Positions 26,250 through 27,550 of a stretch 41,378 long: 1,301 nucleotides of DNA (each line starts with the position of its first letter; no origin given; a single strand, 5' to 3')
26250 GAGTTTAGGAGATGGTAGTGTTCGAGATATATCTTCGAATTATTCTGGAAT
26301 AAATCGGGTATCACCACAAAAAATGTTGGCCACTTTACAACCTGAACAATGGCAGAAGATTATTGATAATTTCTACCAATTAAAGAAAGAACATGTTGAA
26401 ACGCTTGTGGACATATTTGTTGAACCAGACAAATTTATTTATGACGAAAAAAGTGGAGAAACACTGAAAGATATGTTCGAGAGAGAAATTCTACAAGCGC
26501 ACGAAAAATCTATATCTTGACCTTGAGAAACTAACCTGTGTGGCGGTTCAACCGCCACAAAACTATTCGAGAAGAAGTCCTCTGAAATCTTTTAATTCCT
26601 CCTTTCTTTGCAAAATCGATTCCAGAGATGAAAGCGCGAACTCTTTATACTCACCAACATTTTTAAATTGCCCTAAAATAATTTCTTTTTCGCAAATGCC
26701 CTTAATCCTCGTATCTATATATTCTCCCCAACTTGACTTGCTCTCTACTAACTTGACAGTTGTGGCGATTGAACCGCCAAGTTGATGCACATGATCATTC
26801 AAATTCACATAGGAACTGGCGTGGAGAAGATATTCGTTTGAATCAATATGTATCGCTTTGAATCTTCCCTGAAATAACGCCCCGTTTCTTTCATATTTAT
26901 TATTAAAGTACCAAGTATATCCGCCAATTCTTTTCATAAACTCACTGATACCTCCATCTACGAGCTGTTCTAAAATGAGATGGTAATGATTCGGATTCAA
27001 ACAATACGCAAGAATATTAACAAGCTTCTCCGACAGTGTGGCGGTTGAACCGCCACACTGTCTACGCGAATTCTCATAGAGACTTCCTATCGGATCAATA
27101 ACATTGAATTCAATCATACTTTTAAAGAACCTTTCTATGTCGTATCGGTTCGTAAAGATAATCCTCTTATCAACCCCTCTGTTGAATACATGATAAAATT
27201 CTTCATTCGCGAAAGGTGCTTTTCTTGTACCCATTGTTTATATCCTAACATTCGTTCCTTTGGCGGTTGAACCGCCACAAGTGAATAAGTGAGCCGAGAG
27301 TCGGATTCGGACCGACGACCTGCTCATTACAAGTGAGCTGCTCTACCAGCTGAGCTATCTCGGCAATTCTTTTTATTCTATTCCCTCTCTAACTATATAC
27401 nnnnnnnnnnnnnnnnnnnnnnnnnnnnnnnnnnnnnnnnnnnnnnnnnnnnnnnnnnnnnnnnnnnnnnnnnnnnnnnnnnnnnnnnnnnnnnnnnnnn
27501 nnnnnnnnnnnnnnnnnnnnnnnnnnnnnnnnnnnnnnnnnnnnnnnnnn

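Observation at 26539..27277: Second RAYT-like gene (A) with a different cognate palindrome: two flanking and two intragenic copies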

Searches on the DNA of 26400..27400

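Call 70: search_rna_families(source=window, start=26400, end=27400, threshold=evalue, max_evalue=1)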
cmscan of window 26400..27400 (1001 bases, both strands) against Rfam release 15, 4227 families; matches with E-value up to 1: 2.
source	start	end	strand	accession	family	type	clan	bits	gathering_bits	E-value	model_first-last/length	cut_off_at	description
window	27292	27364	-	RF00005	tRNA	Gene; tRNA;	CL00001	70.5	29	3.5e-15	1-71/71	no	tRNA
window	27291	27364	+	RF04354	Plastid-ycf2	Cis-reg;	-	33.6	65.7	5.7e-05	1-75/75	no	Plastid-ycf2 5UTR RNA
